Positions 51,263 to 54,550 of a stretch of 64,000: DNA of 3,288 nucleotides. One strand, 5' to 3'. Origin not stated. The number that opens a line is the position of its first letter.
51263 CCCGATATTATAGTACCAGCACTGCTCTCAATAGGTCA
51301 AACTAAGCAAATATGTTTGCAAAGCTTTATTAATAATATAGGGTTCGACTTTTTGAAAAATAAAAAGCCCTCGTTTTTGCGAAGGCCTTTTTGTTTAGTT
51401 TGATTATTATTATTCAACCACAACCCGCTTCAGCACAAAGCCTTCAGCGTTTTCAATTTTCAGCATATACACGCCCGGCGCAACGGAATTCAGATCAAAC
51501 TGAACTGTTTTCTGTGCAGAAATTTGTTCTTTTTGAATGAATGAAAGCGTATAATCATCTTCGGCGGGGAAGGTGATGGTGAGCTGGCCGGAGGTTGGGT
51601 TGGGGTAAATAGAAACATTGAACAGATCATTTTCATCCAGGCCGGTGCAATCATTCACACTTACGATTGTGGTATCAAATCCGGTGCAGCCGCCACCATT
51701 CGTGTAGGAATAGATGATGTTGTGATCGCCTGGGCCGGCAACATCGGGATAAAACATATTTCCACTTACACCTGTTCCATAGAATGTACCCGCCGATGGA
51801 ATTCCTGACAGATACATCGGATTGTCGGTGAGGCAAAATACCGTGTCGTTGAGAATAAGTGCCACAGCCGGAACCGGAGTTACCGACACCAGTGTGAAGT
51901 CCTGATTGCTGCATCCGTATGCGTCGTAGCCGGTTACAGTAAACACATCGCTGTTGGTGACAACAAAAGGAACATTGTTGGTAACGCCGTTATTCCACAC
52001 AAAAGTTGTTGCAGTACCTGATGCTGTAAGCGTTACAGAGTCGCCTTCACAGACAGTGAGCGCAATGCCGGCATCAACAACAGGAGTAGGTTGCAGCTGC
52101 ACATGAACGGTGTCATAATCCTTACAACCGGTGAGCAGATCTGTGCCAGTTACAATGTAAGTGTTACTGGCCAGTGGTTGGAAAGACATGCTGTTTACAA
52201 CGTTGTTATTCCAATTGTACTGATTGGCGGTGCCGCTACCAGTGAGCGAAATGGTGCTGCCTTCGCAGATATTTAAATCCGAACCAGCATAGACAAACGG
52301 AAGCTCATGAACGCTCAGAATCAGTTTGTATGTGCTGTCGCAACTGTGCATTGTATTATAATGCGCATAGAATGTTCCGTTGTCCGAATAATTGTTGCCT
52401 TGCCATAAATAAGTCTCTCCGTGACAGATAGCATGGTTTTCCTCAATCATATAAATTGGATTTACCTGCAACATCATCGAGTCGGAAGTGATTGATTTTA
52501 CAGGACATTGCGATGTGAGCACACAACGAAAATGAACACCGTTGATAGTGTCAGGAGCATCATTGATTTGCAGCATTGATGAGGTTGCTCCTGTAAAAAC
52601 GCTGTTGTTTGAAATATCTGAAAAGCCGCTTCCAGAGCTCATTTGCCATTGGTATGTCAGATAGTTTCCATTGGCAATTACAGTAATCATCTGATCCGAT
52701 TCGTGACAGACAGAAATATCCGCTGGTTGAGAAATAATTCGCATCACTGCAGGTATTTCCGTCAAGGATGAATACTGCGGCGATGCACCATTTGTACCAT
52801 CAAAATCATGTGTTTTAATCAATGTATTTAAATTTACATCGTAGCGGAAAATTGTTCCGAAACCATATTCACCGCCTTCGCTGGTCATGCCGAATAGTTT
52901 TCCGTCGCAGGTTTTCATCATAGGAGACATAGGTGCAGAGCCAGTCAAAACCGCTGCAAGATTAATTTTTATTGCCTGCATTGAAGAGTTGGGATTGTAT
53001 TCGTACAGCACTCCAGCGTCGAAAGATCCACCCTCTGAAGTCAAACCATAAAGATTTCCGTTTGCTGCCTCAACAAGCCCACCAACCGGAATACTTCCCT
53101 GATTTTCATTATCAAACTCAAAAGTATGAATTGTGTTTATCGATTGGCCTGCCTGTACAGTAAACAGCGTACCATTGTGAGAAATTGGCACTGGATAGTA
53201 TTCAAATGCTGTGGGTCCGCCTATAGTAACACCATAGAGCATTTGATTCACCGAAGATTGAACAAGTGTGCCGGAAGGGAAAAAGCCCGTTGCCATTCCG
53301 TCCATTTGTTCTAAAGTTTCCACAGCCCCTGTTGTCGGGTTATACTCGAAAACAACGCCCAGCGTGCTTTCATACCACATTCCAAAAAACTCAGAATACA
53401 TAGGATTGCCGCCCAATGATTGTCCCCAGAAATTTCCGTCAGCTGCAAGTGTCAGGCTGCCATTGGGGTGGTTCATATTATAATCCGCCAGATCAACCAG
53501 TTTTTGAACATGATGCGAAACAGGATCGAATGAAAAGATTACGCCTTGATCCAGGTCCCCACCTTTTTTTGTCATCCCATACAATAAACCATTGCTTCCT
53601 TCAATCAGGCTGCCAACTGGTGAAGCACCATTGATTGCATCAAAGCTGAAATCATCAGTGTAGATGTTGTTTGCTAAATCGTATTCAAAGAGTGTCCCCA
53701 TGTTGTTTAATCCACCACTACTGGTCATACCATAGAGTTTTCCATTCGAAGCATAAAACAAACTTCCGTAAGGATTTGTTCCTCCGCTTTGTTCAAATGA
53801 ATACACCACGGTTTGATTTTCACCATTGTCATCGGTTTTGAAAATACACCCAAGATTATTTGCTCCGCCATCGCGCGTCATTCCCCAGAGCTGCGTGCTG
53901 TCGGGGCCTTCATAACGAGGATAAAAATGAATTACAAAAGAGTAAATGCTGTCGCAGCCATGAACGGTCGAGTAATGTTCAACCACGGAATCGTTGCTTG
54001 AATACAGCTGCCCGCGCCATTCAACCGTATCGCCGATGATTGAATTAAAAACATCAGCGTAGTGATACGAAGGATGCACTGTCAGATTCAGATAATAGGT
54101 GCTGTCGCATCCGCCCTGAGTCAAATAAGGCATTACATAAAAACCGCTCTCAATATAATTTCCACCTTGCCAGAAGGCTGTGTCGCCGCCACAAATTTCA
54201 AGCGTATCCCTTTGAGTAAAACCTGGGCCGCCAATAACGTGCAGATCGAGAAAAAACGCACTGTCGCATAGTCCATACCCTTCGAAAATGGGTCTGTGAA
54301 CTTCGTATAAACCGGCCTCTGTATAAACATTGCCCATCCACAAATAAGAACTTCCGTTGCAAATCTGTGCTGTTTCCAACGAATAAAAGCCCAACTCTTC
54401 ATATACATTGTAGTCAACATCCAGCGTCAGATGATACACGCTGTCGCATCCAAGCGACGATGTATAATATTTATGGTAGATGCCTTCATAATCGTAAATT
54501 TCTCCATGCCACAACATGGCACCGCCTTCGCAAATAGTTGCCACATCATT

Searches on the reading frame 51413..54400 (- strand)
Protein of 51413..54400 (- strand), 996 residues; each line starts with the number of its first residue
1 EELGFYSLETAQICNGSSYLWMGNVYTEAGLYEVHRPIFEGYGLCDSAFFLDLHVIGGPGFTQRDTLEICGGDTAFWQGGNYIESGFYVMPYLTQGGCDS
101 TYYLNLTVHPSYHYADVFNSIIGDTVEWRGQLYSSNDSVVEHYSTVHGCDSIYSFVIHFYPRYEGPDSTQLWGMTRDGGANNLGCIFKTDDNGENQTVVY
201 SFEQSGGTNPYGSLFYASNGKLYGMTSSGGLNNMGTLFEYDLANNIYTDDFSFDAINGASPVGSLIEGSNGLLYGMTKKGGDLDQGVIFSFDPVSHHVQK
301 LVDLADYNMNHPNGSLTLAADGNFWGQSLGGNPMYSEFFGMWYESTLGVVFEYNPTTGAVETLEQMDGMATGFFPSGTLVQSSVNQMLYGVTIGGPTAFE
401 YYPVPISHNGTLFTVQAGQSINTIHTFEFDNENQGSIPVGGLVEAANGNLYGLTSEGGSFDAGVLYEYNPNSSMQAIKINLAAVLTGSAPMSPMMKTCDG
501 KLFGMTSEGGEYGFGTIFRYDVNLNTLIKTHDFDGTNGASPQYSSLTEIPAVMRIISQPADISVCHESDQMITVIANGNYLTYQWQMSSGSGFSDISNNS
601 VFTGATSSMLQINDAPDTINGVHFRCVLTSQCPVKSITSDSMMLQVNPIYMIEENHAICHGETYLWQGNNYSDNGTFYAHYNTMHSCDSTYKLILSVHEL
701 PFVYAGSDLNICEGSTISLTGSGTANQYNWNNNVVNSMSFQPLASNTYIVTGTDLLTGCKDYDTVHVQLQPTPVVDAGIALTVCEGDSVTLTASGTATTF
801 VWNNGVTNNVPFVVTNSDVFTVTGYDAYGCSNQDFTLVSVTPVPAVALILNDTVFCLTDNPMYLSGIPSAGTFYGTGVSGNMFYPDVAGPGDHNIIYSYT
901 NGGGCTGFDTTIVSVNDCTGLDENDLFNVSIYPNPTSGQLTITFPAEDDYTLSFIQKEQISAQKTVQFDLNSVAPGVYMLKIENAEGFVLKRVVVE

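Call 63: search_protein_families(library=ncbifam, proteins=[window:51413-54400:-], max_evalue=0.001)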
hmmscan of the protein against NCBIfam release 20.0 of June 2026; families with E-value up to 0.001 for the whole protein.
window:51413-54400:- (996 aa): 3 families
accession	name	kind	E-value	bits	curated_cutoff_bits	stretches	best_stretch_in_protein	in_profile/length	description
TIGR03803.2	Gloeo_Verruco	domain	1.6e-62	207.1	44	5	207-255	1-48/50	choice-of-anchor tandem repeat GloVer-containing protein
TIGR04183.1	Por_Secre_tail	domain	1.8e-05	24.7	23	1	931-995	1-71/72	T9SS type A sorting domain-containing protein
NF006123.0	PRK08267.1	equivalog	0.00046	19.5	261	0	431-520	60-150/261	SDR family oxidoreductase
